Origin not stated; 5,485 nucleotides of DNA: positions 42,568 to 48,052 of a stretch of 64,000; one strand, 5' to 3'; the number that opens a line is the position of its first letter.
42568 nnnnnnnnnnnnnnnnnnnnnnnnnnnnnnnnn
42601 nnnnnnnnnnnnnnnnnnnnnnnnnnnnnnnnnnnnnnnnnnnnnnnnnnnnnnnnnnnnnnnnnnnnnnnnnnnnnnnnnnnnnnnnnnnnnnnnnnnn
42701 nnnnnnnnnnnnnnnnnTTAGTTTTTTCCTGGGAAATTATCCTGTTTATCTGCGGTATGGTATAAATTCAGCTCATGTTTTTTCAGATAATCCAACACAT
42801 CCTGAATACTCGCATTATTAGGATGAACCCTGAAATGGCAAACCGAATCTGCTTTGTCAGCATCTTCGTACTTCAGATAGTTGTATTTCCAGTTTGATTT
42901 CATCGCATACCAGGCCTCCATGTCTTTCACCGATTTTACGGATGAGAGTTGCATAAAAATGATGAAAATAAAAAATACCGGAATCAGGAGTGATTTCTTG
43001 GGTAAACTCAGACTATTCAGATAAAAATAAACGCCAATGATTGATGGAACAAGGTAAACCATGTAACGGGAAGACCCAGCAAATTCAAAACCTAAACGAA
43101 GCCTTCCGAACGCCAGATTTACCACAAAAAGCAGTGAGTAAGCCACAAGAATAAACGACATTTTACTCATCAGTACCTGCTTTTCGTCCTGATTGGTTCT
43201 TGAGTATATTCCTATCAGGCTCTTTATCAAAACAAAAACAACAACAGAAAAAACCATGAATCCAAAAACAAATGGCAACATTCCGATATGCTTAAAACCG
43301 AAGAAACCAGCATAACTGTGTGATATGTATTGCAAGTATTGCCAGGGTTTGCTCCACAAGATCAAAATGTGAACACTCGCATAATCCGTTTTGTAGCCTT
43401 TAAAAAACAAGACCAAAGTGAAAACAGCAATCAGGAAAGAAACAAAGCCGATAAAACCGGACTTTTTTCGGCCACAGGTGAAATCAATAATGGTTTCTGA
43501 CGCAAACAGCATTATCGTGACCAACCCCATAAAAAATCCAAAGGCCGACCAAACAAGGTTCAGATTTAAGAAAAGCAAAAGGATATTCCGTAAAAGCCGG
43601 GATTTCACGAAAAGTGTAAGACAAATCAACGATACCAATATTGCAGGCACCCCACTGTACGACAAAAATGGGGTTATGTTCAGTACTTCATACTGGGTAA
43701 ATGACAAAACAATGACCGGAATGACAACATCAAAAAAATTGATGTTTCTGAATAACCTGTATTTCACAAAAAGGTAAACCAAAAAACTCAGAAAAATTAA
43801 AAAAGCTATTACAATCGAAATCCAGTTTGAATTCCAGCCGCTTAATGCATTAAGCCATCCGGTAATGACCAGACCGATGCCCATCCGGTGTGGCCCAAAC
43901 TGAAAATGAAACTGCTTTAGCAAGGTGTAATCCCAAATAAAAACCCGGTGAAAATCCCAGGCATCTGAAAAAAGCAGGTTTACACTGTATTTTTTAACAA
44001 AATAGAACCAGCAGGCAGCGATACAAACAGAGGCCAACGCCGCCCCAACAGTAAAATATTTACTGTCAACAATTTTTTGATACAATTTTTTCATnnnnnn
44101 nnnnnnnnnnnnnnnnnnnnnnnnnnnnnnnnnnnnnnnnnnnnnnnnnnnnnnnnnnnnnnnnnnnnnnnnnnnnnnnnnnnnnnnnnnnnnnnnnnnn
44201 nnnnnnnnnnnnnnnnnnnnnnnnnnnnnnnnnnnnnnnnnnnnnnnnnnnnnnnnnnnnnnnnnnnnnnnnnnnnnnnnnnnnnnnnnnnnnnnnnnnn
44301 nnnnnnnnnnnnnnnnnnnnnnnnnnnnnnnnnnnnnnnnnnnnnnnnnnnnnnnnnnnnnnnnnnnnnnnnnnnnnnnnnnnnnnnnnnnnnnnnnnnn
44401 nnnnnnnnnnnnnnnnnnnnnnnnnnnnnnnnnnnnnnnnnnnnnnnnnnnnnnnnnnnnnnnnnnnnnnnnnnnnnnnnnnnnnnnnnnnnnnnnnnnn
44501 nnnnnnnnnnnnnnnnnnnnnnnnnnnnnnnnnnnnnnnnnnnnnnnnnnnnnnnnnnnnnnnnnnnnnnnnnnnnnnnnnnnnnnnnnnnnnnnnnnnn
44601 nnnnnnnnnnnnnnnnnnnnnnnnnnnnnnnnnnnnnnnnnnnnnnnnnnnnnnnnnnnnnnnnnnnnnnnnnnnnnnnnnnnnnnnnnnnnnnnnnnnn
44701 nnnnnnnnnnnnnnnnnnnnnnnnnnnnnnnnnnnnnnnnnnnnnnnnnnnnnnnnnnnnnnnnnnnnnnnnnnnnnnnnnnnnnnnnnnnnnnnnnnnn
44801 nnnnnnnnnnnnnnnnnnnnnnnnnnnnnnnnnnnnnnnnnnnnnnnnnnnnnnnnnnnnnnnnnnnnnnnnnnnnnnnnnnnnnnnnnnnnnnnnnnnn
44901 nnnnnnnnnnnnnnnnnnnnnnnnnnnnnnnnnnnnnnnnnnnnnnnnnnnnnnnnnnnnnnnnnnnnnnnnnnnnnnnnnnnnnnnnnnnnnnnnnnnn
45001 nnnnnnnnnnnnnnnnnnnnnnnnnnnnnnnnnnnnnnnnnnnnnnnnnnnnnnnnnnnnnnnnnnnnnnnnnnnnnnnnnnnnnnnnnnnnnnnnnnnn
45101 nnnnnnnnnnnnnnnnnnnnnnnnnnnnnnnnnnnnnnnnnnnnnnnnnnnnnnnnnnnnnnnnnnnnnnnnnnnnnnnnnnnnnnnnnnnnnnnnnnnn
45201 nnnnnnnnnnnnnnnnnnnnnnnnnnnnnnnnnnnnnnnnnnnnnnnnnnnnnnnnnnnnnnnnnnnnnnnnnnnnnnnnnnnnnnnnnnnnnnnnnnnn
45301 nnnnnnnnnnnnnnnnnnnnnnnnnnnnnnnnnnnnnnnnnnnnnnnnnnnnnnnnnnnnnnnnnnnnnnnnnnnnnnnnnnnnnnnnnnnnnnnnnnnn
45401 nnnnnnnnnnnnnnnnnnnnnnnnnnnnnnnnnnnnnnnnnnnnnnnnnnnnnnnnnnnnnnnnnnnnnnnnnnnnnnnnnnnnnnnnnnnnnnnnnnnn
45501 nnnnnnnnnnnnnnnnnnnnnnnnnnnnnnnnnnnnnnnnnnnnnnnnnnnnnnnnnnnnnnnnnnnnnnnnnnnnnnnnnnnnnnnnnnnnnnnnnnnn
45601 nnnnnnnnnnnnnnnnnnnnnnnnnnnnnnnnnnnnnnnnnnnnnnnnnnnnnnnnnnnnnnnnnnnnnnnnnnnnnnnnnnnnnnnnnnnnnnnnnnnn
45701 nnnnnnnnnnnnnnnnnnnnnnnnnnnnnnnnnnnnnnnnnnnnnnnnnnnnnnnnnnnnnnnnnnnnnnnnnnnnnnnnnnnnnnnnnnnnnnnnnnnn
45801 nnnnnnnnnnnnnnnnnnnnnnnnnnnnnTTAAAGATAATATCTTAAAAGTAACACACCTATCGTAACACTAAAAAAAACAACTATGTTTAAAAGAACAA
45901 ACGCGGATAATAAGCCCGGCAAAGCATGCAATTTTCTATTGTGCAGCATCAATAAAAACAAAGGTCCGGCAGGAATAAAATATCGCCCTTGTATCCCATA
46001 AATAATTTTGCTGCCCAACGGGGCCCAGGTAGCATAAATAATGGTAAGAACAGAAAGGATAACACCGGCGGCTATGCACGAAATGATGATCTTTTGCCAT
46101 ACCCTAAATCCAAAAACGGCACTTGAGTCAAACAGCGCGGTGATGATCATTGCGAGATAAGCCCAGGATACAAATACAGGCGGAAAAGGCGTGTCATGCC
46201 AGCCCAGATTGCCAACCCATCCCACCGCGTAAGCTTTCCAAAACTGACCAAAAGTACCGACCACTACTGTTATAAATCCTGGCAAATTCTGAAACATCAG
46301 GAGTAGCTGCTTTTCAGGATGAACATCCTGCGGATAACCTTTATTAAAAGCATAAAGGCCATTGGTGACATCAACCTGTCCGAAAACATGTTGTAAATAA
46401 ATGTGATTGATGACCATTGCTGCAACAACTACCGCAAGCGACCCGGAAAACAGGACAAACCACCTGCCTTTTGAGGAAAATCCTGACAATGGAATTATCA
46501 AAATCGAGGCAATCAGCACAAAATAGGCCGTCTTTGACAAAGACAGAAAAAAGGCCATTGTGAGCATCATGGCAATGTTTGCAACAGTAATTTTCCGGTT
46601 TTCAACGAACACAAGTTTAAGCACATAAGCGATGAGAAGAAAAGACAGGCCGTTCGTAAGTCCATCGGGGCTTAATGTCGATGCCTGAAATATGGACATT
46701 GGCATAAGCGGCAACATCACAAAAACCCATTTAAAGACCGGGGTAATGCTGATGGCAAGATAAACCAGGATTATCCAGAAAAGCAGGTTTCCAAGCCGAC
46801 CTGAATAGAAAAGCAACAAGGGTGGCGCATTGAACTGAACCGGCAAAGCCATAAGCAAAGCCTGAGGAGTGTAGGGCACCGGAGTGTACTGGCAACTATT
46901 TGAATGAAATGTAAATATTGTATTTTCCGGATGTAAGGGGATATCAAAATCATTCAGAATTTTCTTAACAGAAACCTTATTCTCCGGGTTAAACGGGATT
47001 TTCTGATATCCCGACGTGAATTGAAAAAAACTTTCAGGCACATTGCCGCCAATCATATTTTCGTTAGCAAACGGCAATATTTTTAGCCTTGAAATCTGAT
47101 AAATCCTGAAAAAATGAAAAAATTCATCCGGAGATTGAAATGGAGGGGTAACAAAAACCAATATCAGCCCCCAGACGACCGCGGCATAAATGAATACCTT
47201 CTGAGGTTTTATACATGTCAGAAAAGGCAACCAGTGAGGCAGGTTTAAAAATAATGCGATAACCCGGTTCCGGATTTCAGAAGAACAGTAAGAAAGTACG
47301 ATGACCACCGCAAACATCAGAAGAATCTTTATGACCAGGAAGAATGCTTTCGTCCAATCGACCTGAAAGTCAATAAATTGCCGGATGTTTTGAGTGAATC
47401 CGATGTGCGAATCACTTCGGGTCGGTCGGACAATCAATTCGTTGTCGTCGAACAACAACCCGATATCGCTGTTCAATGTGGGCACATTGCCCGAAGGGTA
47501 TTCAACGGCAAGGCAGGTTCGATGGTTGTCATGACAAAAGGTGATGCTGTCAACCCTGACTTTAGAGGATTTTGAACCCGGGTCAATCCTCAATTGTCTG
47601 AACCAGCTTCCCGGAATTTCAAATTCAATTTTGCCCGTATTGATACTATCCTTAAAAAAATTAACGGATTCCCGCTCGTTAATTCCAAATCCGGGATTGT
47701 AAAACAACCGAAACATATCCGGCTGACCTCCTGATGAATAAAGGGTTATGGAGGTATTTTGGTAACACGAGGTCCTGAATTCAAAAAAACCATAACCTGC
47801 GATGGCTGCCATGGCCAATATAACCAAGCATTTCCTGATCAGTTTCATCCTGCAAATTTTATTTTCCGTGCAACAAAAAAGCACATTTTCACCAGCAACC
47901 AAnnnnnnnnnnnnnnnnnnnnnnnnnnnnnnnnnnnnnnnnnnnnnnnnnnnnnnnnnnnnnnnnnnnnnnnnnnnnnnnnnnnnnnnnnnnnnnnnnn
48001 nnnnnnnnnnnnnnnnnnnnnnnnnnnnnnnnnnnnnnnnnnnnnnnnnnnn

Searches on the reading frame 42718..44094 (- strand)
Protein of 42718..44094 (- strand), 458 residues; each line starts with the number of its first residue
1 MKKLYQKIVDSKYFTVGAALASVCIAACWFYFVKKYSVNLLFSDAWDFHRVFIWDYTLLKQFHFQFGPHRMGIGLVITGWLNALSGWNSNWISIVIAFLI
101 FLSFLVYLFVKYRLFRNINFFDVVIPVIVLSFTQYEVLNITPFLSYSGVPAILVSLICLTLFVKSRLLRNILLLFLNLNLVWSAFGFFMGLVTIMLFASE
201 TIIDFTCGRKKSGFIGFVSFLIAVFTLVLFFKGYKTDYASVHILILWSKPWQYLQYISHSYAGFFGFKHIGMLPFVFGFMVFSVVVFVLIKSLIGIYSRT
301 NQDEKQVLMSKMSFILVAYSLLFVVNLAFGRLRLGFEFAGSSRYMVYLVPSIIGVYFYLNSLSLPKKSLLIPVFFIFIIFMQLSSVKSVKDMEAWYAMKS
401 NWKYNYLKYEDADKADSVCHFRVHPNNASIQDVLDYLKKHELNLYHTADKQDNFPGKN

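Call 5: search_protein_families(library=pfam, proteins=[window:42718-44094:-], max_evalue=10)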
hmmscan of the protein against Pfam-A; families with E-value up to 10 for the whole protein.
window:42718-44094:- (458 aa): 2 families
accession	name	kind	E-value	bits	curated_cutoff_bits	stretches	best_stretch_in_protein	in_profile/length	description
PF04277.18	OAD_gamma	-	0.08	14.1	27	1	92-109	11-28/76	Oxaloacetate decarboxylase, gamma chain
PF14294.11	DUF4372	-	0.12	13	25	1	374-394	39-59/74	Domain of unknown function (DUF4372)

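Call 9: search_protein_families(library=ncbifam, proteins=[window:42718-44094:-], max_evalue=10)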
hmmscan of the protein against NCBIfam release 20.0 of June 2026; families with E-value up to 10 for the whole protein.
window:42718-44094:- (458 aa): 0 families

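Call 13: search_solved_structures(query=window:42718-44094:-, max_evalue=10)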
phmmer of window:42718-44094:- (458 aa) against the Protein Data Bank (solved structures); distinct sequences matched with E-value up to 10: 7.
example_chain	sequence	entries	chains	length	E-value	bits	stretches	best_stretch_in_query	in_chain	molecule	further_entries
3iio_A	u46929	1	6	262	1.6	10.9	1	406-444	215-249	KE07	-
5d32_A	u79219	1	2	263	1.6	10.9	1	406-444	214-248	De novo kemp eliminase KE07 round 6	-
5d2x_A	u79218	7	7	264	1.6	10.9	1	406-444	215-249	De novo desinged kemp eliminase KE07 | De novo designed kemp eliminase KE07 | De novo kemp eliminase KE07 round 5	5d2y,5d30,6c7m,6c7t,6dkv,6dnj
3iip_A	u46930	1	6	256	1.6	10.9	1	406-444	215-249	KE7 R6 3/7F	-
6c8b_A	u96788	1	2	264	1.6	10.9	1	406-444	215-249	Kemp eliminase KE07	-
6c7v_A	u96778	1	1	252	1.8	10.8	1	406-444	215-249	Kemp eliminase KE07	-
3gw7_A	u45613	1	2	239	2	10.6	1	391-422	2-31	Uncharacterized protein yedJ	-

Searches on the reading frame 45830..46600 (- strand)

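Call 42: search_protein_families(library=pfam, proteins=[window:45830-46600:-], max_evalue=1)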
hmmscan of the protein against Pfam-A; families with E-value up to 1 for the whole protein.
window:45830-46600:- (256 aa): 1 family
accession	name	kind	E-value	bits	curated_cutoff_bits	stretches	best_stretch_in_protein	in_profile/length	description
PF09913.15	DUF2142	-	3.1e-22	79.4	30.1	1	2-210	195-390/395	Predicted membrane protein (DUF2142)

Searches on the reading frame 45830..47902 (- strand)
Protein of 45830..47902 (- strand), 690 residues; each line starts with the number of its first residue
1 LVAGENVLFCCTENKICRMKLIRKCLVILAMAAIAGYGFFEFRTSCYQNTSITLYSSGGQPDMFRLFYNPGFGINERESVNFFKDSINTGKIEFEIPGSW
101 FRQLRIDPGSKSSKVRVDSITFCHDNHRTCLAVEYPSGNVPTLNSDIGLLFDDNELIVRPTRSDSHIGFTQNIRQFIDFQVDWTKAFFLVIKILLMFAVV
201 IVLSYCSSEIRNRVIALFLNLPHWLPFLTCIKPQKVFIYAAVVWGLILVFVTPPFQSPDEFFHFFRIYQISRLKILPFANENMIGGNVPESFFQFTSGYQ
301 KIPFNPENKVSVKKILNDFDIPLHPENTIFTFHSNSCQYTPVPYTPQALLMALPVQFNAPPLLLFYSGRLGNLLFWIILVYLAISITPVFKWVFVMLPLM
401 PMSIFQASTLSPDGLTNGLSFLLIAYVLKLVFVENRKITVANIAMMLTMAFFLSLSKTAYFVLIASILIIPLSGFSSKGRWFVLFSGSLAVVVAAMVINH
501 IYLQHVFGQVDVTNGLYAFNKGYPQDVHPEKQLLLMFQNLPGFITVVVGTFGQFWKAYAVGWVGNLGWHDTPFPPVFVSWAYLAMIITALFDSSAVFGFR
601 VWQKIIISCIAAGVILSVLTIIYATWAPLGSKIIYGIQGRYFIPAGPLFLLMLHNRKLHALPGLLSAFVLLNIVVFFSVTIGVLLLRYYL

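Call 11: search_protein_families(library=pfam, proteins=[window:45830-47902:-], max_evalue=0.001)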
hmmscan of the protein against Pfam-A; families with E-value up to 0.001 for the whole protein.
window:45830-47902:- (690 aa): 1 family
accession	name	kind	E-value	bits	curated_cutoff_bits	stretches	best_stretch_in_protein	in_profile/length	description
PF09913.15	DUF2142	-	1.3e-59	202.4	30.1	1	243-644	2-390/395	Predicted membrane protein (DUF2142)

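Call 81: search_protein_families(library=ncbifam, proteins=[window:45830-47902:-], max_evalue=0.01)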
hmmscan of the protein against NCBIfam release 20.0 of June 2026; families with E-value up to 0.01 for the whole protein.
window:45830-47902:- (690 aa): 0 families
